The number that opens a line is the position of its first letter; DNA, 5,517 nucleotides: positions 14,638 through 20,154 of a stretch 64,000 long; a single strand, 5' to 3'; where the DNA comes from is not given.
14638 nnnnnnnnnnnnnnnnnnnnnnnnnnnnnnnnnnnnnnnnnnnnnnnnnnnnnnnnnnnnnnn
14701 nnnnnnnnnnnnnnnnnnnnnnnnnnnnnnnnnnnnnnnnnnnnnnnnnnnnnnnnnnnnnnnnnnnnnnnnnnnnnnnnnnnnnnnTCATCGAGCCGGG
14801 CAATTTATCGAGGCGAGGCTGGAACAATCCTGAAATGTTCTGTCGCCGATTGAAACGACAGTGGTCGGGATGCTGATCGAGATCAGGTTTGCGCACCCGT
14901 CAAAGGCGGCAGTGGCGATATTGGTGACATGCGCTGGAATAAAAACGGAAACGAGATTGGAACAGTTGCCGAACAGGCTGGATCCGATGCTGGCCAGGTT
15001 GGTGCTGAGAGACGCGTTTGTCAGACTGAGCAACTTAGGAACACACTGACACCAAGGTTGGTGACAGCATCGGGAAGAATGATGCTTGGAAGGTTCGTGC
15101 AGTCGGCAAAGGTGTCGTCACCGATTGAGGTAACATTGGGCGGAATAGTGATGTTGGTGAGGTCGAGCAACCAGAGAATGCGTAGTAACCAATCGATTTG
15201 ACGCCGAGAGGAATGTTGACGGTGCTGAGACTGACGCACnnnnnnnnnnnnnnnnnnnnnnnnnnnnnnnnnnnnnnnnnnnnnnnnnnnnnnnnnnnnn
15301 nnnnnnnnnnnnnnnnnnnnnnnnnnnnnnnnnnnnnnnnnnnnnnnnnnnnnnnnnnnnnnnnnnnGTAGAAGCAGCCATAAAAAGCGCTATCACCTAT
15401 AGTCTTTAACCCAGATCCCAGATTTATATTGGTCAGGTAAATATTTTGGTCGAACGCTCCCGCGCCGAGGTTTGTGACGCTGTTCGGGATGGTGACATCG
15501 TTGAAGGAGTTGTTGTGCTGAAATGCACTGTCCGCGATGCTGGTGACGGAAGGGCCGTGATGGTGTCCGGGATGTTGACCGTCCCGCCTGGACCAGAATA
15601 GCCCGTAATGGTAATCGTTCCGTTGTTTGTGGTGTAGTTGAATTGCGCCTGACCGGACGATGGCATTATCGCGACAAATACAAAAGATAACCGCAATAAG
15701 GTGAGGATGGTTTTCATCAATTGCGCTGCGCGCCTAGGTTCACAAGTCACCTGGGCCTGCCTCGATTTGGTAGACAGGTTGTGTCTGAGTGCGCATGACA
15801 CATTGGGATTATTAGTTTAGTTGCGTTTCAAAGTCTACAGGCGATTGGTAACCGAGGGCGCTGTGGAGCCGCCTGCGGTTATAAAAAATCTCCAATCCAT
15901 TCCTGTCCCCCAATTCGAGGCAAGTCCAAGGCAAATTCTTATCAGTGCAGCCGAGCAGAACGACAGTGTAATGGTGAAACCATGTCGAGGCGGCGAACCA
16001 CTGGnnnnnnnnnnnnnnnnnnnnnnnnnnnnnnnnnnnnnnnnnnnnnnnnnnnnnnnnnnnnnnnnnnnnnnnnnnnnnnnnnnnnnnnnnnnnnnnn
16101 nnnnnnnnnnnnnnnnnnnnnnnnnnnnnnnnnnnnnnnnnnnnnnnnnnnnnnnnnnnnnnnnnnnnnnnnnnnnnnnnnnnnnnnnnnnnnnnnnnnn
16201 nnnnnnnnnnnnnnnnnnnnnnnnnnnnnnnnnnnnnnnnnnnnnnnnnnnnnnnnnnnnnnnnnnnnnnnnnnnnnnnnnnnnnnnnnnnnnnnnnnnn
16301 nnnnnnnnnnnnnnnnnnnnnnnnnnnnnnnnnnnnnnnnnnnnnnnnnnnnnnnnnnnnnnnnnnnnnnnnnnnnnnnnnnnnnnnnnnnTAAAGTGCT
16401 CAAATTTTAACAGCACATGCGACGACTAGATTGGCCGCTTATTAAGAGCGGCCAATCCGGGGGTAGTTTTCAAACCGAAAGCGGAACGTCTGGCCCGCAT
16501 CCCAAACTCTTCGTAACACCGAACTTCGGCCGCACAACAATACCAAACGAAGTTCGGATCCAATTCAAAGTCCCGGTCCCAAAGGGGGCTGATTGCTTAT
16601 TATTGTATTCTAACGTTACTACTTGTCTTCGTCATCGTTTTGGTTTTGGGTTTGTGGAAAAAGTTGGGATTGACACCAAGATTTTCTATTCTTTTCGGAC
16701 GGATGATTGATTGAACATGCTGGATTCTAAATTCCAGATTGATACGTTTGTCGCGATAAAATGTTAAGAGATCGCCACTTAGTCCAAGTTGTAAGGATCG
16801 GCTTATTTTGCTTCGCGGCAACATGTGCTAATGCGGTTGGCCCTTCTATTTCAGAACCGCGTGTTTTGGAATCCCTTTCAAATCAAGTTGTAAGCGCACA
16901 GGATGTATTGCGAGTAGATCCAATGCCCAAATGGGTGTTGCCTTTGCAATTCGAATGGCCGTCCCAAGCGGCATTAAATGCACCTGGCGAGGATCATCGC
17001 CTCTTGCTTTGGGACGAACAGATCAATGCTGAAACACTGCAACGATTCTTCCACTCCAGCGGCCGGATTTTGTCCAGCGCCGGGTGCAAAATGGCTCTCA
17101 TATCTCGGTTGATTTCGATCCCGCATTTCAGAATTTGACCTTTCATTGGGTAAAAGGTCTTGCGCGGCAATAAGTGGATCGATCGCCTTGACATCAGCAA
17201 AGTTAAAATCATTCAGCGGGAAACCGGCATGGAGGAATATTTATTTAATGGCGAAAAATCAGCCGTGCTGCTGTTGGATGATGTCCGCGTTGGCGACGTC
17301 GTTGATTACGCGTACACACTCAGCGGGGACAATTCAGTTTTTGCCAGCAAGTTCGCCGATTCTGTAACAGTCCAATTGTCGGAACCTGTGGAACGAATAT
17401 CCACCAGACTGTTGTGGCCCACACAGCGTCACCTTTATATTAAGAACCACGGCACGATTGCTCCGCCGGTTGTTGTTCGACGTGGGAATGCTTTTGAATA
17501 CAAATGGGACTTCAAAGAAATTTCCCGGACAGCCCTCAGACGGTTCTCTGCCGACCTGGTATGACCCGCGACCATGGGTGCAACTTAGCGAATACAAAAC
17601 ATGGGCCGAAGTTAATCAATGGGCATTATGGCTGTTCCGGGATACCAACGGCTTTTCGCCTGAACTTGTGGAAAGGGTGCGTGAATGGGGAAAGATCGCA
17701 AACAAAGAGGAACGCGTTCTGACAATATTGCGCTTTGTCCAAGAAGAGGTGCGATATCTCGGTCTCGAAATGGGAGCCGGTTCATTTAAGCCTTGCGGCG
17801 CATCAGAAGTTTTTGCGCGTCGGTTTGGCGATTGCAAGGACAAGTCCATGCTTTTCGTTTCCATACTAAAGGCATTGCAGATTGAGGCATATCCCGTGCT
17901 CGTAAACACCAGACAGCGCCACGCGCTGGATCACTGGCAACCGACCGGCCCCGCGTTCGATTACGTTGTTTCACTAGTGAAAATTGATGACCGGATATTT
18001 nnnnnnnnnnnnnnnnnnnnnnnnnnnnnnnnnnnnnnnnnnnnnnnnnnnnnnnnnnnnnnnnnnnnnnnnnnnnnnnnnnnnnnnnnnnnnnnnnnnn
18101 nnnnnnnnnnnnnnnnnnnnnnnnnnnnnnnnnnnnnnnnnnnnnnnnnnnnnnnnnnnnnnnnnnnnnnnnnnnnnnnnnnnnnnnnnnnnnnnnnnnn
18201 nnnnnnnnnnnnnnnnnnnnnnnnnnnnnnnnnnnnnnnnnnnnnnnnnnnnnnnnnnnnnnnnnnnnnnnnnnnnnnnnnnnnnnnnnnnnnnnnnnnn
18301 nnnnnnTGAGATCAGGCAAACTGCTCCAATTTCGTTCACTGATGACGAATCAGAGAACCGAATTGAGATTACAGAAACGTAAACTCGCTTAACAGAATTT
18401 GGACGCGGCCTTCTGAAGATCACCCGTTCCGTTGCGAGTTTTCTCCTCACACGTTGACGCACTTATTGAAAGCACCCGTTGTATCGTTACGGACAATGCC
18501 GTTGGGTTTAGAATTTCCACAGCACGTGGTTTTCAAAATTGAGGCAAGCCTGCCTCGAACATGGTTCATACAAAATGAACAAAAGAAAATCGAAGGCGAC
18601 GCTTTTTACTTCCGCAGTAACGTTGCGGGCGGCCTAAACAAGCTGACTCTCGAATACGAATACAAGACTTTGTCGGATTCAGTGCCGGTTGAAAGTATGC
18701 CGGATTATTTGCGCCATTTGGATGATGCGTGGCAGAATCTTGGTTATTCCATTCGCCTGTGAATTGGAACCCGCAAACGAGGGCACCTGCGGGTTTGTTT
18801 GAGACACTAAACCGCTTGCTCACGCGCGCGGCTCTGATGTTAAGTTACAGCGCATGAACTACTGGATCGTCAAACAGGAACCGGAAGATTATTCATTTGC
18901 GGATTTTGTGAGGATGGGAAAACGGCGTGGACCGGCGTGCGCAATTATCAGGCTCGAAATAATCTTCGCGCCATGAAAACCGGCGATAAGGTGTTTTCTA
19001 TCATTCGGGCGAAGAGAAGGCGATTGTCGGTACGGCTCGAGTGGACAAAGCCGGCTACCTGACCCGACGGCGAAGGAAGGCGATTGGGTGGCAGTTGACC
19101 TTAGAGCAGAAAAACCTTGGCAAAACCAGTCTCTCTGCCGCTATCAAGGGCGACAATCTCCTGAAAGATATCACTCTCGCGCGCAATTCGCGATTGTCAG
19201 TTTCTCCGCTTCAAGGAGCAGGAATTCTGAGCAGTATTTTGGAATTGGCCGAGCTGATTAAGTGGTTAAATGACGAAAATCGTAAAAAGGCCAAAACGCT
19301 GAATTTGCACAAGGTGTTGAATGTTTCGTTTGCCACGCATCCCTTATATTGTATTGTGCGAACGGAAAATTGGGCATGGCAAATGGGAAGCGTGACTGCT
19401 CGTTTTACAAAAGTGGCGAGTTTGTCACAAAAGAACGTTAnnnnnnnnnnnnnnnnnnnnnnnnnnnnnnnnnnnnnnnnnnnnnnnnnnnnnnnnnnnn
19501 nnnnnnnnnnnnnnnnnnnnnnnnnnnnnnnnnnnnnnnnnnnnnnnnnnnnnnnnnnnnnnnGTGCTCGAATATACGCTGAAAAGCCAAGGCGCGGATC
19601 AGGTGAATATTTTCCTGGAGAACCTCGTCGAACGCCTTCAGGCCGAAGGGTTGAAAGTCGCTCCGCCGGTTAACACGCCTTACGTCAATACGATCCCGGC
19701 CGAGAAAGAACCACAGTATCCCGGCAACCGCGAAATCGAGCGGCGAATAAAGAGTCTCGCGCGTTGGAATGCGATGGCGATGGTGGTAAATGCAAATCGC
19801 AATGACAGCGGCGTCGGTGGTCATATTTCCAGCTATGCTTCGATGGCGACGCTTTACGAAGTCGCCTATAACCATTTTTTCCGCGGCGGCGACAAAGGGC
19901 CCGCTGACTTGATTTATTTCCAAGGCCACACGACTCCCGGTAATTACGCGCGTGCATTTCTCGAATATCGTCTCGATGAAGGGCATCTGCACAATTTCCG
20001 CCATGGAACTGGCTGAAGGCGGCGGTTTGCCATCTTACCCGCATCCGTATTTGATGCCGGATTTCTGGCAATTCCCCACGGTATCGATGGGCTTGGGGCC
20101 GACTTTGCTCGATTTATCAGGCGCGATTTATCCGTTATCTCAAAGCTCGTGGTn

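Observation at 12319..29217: Frameshifts are confined to about 12.3-29.2 kb (around 30 breaks, including the pdh operon); about 35 kb of flanking long ORFs are intact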

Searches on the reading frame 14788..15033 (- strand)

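Call 49: search_protein_families(library=pfam, proteins=[window:14788-15033:-], max_evalue=0.01)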
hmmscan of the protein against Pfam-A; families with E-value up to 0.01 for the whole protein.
window:14788-15033:- (81 aa): 2 families
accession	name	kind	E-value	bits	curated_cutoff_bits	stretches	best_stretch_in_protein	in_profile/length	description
PF13306.12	LRR_5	-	9.1e-20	71.3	27.7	1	3-79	12-87/127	BspA type Leucine rich repeat region (6 copies)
PF13855.12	LRR_8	-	0.0018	18.4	27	0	36-77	13-55/61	Leucine rich repeat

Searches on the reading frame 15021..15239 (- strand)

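Call 49: search_protein_families(library=pfam, proteins=[window:15021-15239:-], max_evalue=0.01)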
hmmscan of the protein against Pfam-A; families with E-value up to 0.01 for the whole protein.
window:15021-15239:- (72 aa): 1 family
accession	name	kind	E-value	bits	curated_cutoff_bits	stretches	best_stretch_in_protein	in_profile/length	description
PF13306.12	LRR_5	-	9.5e-11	42.1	27.7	1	26-71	12-57/127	BspA type Leucine rich repeat region (6 copies)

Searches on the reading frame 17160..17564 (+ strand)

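Call 49: search_protein_families(library=pfam, proteins=[window:17160-17564:+], max_evalue=0.01)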
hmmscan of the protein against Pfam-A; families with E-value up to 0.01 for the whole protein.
window:17160-17564:+ (134 aa): 1 family
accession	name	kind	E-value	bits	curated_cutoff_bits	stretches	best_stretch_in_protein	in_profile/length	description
PF12969.12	DUF3857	-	4.5e-23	82.6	24.6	1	3-121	48-166/170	Domain of Unknown Function with PDB structure (DUF3857)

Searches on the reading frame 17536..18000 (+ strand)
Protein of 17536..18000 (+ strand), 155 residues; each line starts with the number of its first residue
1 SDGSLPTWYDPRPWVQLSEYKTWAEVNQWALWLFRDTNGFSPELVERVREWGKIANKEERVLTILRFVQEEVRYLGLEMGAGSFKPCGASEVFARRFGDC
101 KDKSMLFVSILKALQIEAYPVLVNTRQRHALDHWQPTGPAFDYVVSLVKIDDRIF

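Call 54: search_protein_representatives(protein=window:17536-18000:+)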
Query: 155 residues. Proteins with E-value up to 0.001 (for the whole library): 13047; up to 1e-10: 5425; up to 1e-30: 237. The best 150 are listed.
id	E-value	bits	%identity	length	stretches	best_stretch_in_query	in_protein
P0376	5.8e-48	178.9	58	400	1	16-151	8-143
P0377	1.8e-44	167.6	50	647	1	2-151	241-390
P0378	6.4e-43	162.5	52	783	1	2-154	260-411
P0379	1.6e-42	161.3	52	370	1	2-153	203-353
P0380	8.8e-42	158.8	53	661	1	2-150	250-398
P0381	2.9e-41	157.2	49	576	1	4-154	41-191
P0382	1.2e-40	155.1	52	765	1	2-153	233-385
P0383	1.7e-40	154.6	48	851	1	2-150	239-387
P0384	2.1e-40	154.3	48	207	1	4-148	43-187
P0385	8.8e-40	152.3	49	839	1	2-153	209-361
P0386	1.0e-39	152.1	49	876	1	4-153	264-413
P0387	1.5e-39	151.6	47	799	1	4-154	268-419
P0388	2.2e-39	151.1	51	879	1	5-149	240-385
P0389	2.4e-39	150.9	49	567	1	2-153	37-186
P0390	5.6e-39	149.7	51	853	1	1-153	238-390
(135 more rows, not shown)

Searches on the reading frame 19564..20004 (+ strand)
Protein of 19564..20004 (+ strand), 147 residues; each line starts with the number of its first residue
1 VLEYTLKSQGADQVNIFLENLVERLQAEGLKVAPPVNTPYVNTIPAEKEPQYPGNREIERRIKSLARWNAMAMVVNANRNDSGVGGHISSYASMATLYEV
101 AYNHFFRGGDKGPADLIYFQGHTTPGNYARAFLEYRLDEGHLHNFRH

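Call 19: find_homologous_proteins(query=window:19564-20004:+)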
Query seq(147 aa) (147 aa): 1349 proteins with E <= 0.001 among 1362 candidates; the best 120 are listed.
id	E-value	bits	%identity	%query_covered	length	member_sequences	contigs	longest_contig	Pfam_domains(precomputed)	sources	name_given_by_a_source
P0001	7.2e-95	333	100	100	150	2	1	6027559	-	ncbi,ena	-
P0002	2.3e-72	260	80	99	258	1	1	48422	PF28598.1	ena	-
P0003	9.3e-72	258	78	100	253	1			PF28598.1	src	-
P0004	9.9e-68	245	76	99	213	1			-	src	-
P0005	1.0e-66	241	74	99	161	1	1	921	-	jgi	jgi:pyruvate dehydrogenase E1 component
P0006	1.5e-64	234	74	100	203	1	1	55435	PF28598.1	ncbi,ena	-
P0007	2.3e-62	227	69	100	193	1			-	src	-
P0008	5.0e-61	223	69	100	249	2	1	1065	-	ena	-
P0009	5.2e-61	223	77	90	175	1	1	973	-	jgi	jgi:pyruvate dehydrogenase E1 component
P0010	1.5e-60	221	65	100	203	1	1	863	-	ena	-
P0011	4.5e-60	220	71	97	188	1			-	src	-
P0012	1.7e-59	218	67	100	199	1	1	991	-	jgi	jgi:pyruvate dehydrogenase E1 component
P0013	3.2e-57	211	64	100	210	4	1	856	-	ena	-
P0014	5.7e-57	210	66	99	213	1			PF28598.1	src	-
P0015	1.0e-56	209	67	97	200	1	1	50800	-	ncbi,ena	-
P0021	1.1e-54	202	92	67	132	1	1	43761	-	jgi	jgi:pyruvate dehydrogenase E1 component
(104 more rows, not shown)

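Call 20: find_encoding_contigs(protein=P0001, flank=10000, max_places=6)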
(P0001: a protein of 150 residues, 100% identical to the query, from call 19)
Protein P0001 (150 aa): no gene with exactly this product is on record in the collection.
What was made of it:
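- Tried and rejected: The look-up of the exact aceE fragment P0001 failed (call 20), so the source record's accession was never recovered.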

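Call 21: list_cluster_members(proteins=[P0001, P0002, P0021])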
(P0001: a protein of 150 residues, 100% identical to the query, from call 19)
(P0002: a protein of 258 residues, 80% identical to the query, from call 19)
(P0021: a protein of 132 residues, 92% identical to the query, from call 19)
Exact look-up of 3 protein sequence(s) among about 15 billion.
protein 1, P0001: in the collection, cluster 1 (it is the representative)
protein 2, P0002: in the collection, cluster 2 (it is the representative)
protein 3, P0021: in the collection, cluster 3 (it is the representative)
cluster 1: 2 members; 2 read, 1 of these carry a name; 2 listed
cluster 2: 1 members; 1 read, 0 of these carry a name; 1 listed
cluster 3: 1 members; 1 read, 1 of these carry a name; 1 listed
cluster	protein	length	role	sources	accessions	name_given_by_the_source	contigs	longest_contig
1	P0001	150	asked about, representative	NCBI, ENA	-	-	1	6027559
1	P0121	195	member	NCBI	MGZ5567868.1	MAG: pyruvate dehydrogenase (acetyl-transferring), homodimeric type, partial ...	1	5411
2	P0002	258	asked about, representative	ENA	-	-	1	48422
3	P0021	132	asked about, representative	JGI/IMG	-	pyruvate dehydrogenase E1 component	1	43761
